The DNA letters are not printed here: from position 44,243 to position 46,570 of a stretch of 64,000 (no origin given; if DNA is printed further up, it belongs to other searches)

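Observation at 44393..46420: Secreted 675-aa protein with an extremely cysteine-dense N-terminal domain and an Asn/Ser/Thr/Tyr-rich C-terminal domain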

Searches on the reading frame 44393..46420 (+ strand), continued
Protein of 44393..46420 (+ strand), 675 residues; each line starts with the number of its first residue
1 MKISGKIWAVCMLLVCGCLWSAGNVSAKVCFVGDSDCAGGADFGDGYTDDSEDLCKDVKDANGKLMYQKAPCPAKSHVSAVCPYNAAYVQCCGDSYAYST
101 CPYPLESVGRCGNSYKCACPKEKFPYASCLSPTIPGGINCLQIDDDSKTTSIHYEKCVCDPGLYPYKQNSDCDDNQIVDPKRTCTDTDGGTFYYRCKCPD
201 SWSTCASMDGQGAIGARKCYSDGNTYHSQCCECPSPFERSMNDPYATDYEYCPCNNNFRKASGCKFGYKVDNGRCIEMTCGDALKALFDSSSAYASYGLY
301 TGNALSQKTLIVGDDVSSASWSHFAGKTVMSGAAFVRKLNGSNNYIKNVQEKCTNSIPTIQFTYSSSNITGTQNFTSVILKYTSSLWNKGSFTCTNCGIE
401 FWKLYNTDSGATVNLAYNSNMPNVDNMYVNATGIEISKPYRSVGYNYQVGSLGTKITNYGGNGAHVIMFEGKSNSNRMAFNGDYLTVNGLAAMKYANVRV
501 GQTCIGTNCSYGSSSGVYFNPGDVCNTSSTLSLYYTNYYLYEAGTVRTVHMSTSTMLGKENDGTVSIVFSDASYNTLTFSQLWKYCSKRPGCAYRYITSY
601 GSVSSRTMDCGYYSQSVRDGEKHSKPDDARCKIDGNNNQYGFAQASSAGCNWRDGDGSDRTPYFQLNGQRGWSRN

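Call 74: list_cluster_members(proteins=[window:44393-46417:+, window:46810-48054:+, window:49170-51908:+, P0002, P0016, P0017, P0020])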
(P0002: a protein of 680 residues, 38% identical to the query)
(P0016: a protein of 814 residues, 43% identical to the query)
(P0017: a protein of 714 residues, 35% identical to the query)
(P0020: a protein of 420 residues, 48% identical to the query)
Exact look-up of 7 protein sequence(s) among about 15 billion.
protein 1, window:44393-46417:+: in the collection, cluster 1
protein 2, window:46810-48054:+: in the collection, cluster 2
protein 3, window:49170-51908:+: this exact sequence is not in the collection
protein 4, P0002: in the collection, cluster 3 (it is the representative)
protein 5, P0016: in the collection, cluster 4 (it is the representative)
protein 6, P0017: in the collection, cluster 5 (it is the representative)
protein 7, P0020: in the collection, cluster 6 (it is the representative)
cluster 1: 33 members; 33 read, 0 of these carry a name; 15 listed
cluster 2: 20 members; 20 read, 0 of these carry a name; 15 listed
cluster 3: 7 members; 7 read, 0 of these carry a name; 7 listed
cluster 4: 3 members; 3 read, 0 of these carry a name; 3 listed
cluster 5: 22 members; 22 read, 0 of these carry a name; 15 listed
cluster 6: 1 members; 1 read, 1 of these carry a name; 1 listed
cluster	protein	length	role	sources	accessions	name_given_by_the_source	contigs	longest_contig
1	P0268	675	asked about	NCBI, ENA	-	-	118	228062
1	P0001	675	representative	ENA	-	-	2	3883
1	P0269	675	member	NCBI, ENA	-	-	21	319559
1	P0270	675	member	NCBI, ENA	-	-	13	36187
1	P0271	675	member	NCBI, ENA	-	-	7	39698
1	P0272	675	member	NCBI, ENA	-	-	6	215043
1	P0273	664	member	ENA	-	-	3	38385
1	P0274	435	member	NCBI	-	-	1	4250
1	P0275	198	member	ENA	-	-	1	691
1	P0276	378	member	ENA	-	-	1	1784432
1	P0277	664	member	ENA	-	-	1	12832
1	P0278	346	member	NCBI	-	-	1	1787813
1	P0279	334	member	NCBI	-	-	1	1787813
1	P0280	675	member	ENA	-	-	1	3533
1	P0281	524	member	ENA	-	-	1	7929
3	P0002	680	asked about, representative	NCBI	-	-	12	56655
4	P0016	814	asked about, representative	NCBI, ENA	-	-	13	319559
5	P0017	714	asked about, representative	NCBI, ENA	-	-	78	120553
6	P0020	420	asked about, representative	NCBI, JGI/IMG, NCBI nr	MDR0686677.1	MAG: hypothetical protein LBF79_04405 [Dysgonamonadaceae bacterium] | hypothetical protein | hypothetical protein [Dysgonamonadaceae bacterium]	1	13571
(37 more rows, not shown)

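Call 95: search_protein_families(library=phrogs, proteins=[window:44393-46417:+], max_evalue=0.01)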
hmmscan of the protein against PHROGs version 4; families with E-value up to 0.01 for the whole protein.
window:44393-46417:+ (675 aa): 0 families

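Call 96: search_protein_families(library=padloc, proteins=[window:44393-46417:+], max_evalue=0.01)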
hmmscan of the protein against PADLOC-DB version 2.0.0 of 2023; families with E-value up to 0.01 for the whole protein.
window:44393-46417:+ (675 aa): 0 families

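Call 98: list_cluster_members(proteins=[P0209, P0214, P0215, P0220, P0227, P0228, P0237, P0249, P0258, P0264])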
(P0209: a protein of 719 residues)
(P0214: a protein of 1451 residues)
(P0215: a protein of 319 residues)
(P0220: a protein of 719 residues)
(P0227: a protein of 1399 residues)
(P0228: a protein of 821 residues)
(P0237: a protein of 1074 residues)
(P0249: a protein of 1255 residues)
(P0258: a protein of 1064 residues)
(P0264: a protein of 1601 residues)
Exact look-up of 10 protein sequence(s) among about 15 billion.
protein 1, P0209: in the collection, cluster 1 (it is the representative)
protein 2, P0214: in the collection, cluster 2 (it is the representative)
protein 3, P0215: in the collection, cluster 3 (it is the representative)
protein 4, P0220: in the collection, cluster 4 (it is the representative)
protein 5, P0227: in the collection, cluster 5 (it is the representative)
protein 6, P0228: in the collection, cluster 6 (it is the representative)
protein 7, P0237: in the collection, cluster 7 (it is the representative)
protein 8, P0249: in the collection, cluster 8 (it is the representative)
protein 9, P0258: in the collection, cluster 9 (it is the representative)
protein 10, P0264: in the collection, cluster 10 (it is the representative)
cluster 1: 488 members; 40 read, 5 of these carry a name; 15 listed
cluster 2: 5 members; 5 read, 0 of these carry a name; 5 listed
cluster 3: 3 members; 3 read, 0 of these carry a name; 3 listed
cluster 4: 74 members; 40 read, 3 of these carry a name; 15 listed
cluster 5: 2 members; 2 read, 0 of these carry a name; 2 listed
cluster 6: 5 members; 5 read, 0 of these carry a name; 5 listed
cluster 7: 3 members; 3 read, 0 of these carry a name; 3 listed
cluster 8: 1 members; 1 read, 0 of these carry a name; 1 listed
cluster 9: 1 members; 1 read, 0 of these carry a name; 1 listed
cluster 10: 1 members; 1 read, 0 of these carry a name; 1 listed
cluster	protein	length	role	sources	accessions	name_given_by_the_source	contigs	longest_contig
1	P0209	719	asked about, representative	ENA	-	-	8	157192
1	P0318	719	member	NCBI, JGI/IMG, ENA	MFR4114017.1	MAG: hypothetical protein ACLT2E_03045 [Alphaproteobacteria bacterium] | hypothetical protein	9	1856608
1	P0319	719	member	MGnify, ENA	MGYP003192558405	FL=1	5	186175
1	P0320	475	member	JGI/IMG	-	hypothetical protein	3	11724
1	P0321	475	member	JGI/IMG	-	hypothetical protein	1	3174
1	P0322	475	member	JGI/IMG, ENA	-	hypothetical protein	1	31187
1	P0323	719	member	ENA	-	-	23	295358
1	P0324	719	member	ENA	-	-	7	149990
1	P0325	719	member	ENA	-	-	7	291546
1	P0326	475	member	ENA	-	-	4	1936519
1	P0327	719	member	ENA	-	-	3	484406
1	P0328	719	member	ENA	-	-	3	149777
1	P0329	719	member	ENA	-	-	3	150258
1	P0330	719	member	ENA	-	-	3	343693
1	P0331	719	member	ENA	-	-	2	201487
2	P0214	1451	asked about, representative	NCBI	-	-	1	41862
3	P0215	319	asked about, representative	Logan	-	-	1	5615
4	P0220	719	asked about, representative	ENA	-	-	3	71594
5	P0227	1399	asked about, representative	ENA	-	-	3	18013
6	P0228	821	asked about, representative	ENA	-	-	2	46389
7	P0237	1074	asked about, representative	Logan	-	-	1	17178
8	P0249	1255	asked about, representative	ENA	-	-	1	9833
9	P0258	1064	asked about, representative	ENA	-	-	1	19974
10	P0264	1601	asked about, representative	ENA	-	-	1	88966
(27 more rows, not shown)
